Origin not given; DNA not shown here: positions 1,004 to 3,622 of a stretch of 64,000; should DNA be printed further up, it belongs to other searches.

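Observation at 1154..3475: Orphan FlhA/SctV cytoplasmic domain on a non-FHIPEP scaffold carrying a textbook C2H2 zinc finger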

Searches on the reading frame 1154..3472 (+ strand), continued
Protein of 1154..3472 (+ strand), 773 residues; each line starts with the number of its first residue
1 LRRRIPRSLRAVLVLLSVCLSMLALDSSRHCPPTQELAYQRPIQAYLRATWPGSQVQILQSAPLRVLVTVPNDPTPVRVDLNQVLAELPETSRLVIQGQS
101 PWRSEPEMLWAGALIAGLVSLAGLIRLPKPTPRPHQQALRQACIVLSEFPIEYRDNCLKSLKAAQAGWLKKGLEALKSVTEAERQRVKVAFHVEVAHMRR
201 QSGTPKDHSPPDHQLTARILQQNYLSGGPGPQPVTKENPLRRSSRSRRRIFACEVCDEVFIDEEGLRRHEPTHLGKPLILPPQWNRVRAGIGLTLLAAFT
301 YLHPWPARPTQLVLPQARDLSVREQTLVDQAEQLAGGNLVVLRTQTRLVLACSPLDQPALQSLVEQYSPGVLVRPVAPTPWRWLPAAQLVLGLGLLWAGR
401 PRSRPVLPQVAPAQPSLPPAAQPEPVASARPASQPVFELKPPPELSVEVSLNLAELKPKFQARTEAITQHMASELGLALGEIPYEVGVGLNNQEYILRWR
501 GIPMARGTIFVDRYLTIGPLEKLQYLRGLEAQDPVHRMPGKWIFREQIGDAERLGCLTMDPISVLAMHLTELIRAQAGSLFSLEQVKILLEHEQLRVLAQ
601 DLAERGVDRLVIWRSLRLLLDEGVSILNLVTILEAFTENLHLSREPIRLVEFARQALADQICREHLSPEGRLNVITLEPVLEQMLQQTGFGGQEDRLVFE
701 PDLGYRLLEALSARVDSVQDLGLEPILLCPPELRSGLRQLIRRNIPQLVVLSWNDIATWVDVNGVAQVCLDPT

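Call 45: predict_structure(alignment_id=A1)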
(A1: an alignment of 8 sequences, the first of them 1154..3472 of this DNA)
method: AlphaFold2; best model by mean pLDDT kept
length: 773 residues; sequences in the alignment: 8
mean_pLDDT: 72.7   pTM: 0.47
mean pLDDT of the five models: 72.7, 71.8, 70.3, 70.4, 69.5
residues with pLDDT >= 90: 150; 70-90: 327; 50-70: 159; < 50: 137
segments of 3 or more residues with pLDDT < 50: 1-5, 21-31, 91-94, 97-112, 120-131, 229-248, 275-281, 302-309, 377-382, 400-440, 695-697
pLDDT, mean of each block of 10 residues (from residue 1): 46 58 41 65 73 68 63 60 59 46 39 49 40 74 90 90 88 84 83 80 63 88 70 36 41 66 66 46 62 67 46 74 82 72 81 73 75 61 59 65 38 37 36 34 81 87 87 84 85 90 88 90 90 81 91 87 91 88 88 87 91 94 88 93 90 93 84 93 81 55 86 88 89 86 84 91 91 53
secondary structure, 60 per line:
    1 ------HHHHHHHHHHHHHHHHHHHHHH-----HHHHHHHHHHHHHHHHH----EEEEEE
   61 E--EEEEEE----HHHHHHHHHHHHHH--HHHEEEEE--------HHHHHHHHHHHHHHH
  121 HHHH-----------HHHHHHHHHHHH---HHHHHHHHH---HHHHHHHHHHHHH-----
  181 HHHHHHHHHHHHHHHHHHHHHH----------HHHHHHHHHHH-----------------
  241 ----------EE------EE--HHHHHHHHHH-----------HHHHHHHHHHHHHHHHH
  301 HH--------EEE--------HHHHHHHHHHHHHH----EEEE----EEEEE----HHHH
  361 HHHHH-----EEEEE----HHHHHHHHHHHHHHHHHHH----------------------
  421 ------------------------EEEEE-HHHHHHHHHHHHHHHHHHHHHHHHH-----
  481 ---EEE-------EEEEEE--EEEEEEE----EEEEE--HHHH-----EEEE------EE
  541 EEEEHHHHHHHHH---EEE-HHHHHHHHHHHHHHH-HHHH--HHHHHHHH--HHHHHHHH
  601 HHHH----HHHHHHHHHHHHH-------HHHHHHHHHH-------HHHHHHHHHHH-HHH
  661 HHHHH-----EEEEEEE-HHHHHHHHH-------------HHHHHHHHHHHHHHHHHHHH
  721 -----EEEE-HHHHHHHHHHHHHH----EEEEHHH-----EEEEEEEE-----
elements in order (helices of 4 or more, strands of 3 or more residues): H7-28 H34-50 E55-61 E64-69 H74-87 E93-97 H106-124 H136-147 H151-159 H163-175 H181-202 H213-223 H263-272 H284-302 E311-313 H322-335 E340-343 E348-352 H357-365 E371-375 H380-398 E445-449 H451-475 E484-486 E494-499 E502-508 E513-517 H520-523 E529-532 E539-544 H545-553 E557-559 H561-575 H577-580 H583-590 H593-604 H609-621 H629-638 H646-656 H658-665 E671-677 H679-687 H701-720 E726-729 H731-744 E749-752 E761-768
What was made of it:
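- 1172..1237 (+): TM1 (aa 7-28), preceded by an RRR tail on the cytoplasmic side. AF2 helix (call 45).
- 1253..1444 (+): Periplasmic unit 1 (aa 34-97), predicted αββαβ; the best-conserved part of the N-terminal scaffold. AF2 secondary structure (call 45).
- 1559..1822 (+): Cytoplasmic five-helix bundle (aa 136-223): a diverged FliG N-terminal-like domain ending in the invariant D-x3-L-x3-YL helix. pLDDT 80-90 (call 45).
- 2291..2347 (+): TM4 (aa 380-398). Call 45.
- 2348..2485 (+): Pro-rich disordered linker (aa 399-444). It stands where FlhA_L lies in canonical FlhA; the FlhA_L-like sequence is not recognisable in the window clade. pLDDT below 50 (call 45).
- On Classical C2H2 zinc finger (PF00096): The AF2 model shows E251-252, E259-260 and H263-272, but pLDDT is only about 66 (call 45).
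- Checked: The AF2 model has helices at 7-28, 106-124, 284-302 and 380-398 (call 45).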

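Call 49: fold_search(model_id=the predicted structure, library=pdb)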
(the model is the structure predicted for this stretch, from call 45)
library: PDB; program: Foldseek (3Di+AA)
matches with E <= 10: 299; with E <= 0.001: 63
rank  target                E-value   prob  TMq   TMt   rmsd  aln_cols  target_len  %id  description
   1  6ch2_C                1.4e-23  1.00  0.40  0.91   2.4       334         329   27  Crystal structure of the cytoplasmic domain of FlhA and FliT-FliD complex (released 2018-05-16)
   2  6ch1                  4.5e-23  1.00  0.39  0.87   2.9       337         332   27  Crystal structure of the cytoplasmic domain of FlhA in monomeric form (released 2018-05-16)
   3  7ctn_B                1.3e-22  1.00  0.39  0.87   3.1       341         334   26  Structure of the 328-692 fragment of FlhA (E351A/D356A) (released 2021-04-28)
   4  6ch2_A                1.5e-22  1.00  0.39  0.88   2.9       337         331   26  Crystal structure of the cytoplasmic domain of FlhA and FliT-FliD complex (released 2018-05-16)
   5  6ai1_A                4.0e-22  1.00  0.40  0.85   3.3       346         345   25  Structure of the 328-692 fragment of FlhA (D456V) (released 2019-03-20)
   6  7ctn_A                5.6e-22  1.00  0.38  0.80   3.3       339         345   27  Structure of the 328-692 fragment of FlhA (E351A/D356A) (released 2021-04-28)
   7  6ai0_A                7.2e-22  1.00  0.37  0.82   4.1       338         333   26  Structure of the 328-692 fragment of FlhA (orthorhombic form) (released 2019-03-20)
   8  6ai0_B                1.1e-21  1.00  0.39  0.85   3.5       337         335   27  Structure of the 328-692 fragment of FlhA (orthorhombic form) (released 2019-03-20)
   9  3a5i_A                1.4e-21  1.00  0.40  0.84   3.4       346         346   25  Structure of the cytoplasmic domain of FlhA (released 2010-03-09)
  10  6ai2_A                1.5e-21  1.00  0.40  0.87   3.0       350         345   26  Structure of the 328-692 fragment of FlhA (F459A) (released 2019-03-20)
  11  6ai3_A                2.0e-21  1.00  0.40  0.86   3.1       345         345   26  Structure of the 328-692 fragment of FlhA (T490M) (released 2019-03-20)
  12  3a5i_B                3.5e-21  1.00  0.40  0.86   3.2       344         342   26  Structure of the cytoplasmic domain of FlhA (released 2010-03-09)
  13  6ch3_A                1.7e-20  1.00  0.39  0.88   2.6       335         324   26  Crystal structure of the cytoplasmic domain of FlhA and FliS-FliC complex (released 2018-05-16)
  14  3myd                  7.2e-20  1.00  0.38  0.81   3.6       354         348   22  Structure of the Cytoplasmic domain of FlhA from Helicobacter pylori (released 2010-05-26)
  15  7amy_A                3.0e-19  1.00  0.41  0.87   2.9       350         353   23  Nonameric cytoplasmic domain of FlhA from Vibrio parahaemolyticus (released 2021-06-02)
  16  3mix                  7.7e-19  1.00  0.34  0.81   3.0       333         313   26  Crystal structure of the cytosolic domain of B. subtilis FlhA (released 2010-06-23)
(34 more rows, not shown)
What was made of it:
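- On FlhA/SctV (FHIPEP family export-gate protein): Foldseek TM 0.91 and E=1.4e-23 to 6ch2_C, with alignments of ~335-350 columns (call 49). pLDDT 80-94 (call 45).
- Closest known: Injectisome SctV. Same: The cytoplasmic domain has the same fold (Foldseek E≈1e-17 to 1e-18 to YscV and CdsV; call 49).
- Checked: Foldseek gives TM 0.91 and E=1.4e-23 to Salmonella FlhA_C (6ch2_C) (call 49).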

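Call 67: list_cluster_members(proteins=[P0001, P0011, P0013, P0014, P0016, P0018, P0020, P0087, P0160])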
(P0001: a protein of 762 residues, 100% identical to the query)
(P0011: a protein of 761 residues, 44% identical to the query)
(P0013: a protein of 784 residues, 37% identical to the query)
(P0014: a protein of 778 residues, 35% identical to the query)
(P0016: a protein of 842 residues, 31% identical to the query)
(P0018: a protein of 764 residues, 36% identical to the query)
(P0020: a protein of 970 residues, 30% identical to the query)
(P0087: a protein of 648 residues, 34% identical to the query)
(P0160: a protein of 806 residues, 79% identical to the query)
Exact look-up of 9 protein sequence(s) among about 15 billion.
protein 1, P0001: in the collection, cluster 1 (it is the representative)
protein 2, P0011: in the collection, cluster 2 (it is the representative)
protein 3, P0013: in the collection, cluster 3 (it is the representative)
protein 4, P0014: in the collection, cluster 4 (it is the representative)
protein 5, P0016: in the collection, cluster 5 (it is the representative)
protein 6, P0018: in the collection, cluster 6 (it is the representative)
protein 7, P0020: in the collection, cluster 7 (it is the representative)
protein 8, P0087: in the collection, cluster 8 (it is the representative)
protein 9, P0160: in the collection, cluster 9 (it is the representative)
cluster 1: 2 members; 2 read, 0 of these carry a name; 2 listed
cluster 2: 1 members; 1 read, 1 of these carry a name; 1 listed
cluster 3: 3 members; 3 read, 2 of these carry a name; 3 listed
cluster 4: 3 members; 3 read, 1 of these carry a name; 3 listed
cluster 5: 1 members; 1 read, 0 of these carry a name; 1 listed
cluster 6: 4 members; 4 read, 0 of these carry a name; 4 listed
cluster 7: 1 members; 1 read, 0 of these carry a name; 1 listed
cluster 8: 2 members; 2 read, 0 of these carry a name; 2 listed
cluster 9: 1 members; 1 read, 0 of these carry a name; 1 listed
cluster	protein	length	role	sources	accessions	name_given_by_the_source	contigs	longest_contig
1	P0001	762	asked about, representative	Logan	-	-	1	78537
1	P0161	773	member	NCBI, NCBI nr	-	-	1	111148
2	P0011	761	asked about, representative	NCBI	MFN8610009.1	MAG: FHIPEP family type III secretion protein [Vulcanimicrobiota bacterium]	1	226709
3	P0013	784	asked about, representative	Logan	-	-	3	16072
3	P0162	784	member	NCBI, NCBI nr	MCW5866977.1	MAG: FHIPEP family type III secretion protein [Candidatus Eremiobacteraeota bacterium] | FHIPEP family type III secretion protein [Candidatus Eremiobacteraeota bacterium]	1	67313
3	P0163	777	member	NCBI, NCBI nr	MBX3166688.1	MAG: FHIPEP family type III secretion protein [Candidatus Eremiobacteraeota bacterium] | FHIPEP family type III secretion protein [Candidatus Eremiobacteraeota bacterium]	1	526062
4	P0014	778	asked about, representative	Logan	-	-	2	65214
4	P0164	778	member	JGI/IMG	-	hypothetical protein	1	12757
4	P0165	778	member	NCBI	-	-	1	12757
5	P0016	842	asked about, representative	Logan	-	-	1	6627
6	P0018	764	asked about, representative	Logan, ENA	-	-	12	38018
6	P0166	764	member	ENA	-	-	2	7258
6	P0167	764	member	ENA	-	-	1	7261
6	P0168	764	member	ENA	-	-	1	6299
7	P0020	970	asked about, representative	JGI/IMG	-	-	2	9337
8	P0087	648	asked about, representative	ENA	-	-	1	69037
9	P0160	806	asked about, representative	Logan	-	-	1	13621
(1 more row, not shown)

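Call 85: find_homologous_proteins(query=L010:8810-10945:+, max_evalue=1e-100)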
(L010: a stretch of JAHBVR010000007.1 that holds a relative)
Query L010:8810-10945:+ (712 aa): 7925 proteins with E <= 1e-100 among 8000 candidates; the best 120 are listed.
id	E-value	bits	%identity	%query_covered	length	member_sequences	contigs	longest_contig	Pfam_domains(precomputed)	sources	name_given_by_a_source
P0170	0.0e+0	1525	99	100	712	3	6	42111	PF00771.26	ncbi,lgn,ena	-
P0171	0.0e+0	1509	98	100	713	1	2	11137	PF00771.26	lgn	-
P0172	0.0e+0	1506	98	100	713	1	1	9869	PF00771.26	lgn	-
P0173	0.0e+0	1504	98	100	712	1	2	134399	PF00771.26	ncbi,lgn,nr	ncbi:flagellar biosynthesis protein FlhA [bacterium]|nr:flagellar biosynthesis protein FlhA [bacteri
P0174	0.0e+0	1502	98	100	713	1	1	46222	PF00771.26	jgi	jgi:flagellar biosynthesis protein FlhA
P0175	0.0e+0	1502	98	100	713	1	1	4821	PF00771.26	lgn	-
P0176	0.0e+0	1500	98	100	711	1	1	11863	PF00771.26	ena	-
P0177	0.0e+0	1499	97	100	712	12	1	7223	PF00771.26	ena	-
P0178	0.0e+0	1498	98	100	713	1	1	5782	PF00771.26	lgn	-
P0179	0.0e+0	1494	98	100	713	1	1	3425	PF00771.26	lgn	-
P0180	0.0e+0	1490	100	98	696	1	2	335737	PF00771.26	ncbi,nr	ncbi:MAG: flagellar biosynthesis protein FlhA [Candidatus Eremiobacteraeota bacterium]|nr:flagellar 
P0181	0.0e+0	1487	97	100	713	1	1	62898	PF00771.26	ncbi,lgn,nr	ncbi:flagellar biosynthesis protein FlhA [bacterium]|nr:flagellar biosynthesis protein FlhA [bacteri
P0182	0.0e+0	1478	99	98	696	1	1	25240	PF00771.26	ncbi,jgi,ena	jgi:flagellar biosynthesis protein FlhA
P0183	0.0e+0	1477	99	98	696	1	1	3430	PF00771.26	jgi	jgi:flagellar biosynthesis protein FlhA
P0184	0.0e+0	1456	97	98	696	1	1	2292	PF00771.26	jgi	-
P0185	0.0e+0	1452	97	98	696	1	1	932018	PF00771.26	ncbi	ncbi:MAG: flagellar biosynthesis protein FlhA [Vulcanimicrobiota bacterium]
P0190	0.0e+0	1441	95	98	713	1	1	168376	PF00771.26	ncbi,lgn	-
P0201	0.0e+0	1301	85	100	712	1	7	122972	PF00771.26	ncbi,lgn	-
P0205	0.0e+0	1292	85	98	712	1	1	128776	PF00771.26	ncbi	-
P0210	0.0e+0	1267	83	98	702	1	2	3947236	PF00771.26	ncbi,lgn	ncbi:MAG: flagellar biosynthesis protein FlhA [Vulcanimicrobiota bacterium]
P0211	0.0e+0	1260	83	98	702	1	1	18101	PF00771.26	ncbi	-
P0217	0.0e+0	1209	80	99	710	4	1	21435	PF00771.26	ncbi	-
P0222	0.0e+0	1197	78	98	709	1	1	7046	PF00771.26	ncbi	-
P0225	0.0e+0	1187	80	98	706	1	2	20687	PF00771.26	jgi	jgi:flagellar biosynthesis protein FlhA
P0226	0.0e+0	1187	78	98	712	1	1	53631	PF00771.26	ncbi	-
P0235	0.0e+0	1172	77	99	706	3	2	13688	PF00771.26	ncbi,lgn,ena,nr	ncbi:flagellar biosynthesis protein FlhA [bacterium]|nr:flagellar biosynthesis protein FlhA [bacteri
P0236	0.0e+0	1172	77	98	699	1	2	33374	PF00771.26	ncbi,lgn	-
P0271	0.0e+0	1154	75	98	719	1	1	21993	PF00771.26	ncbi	-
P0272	0.0e+0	1154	75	99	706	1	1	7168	PF00771.26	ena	-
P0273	0.0e+0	1154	75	99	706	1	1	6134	PF00771.26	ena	-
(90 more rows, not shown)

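Call 86: list_cluster_members(proteins=[P0170, P0185, P0190, P0201, P0205, P0210, P0211, P0217, P0222, P0226])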
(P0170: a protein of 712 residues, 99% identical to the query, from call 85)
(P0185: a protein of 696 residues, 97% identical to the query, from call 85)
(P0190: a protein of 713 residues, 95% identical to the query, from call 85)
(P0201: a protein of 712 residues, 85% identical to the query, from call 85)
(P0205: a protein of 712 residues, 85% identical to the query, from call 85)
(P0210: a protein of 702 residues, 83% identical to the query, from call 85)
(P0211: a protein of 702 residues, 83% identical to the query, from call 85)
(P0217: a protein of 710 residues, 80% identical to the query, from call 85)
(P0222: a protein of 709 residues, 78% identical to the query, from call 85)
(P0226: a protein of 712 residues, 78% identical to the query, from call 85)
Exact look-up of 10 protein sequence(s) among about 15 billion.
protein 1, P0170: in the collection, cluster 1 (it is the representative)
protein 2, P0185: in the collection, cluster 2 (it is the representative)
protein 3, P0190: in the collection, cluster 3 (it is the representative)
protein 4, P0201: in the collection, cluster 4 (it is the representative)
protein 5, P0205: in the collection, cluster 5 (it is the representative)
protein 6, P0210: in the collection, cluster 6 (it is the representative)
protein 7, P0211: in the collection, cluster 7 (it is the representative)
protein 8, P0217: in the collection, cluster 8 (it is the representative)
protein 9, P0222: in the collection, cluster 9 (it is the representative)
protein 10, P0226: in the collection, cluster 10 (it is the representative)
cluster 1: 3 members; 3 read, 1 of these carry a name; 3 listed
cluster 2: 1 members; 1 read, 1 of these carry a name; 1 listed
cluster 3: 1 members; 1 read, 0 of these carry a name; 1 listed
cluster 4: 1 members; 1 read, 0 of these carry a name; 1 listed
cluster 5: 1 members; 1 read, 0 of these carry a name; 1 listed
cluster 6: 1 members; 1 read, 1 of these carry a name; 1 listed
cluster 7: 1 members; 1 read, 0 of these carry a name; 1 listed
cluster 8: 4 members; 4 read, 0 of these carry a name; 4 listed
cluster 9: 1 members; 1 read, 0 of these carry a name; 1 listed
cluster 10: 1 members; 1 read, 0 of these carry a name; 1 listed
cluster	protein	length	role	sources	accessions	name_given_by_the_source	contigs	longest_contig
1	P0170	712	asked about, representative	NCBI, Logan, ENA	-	-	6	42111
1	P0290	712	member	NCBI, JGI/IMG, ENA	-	flagellar biosynthesis protein FlhA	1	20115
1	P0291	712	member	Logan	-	-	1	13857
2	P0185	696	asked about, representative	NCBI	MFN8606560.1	MAG: flagellar biosynthesis protein FlhA [Vulcanimicrobiota bacterium]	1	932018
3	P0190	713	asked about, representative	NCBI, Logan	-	-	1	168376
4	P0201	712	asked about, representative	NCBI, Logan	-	-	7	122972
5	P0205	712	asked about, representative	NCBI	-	-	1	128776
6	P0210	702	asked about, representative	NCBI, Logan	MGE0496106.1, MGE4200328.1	MAG: flagellar biosynthesis protein FlhA [Vulcanimicrobiota bacterium]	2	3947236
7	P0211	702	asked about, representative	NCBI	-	-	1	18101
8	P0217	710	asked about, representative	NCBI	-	-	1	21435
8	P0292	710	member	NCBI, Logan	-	-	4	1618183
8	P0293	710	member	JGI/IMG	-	-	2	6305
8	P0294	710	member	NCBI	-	-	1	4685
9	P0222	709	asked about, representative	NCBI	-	-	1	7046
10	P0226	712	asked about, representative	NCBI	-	-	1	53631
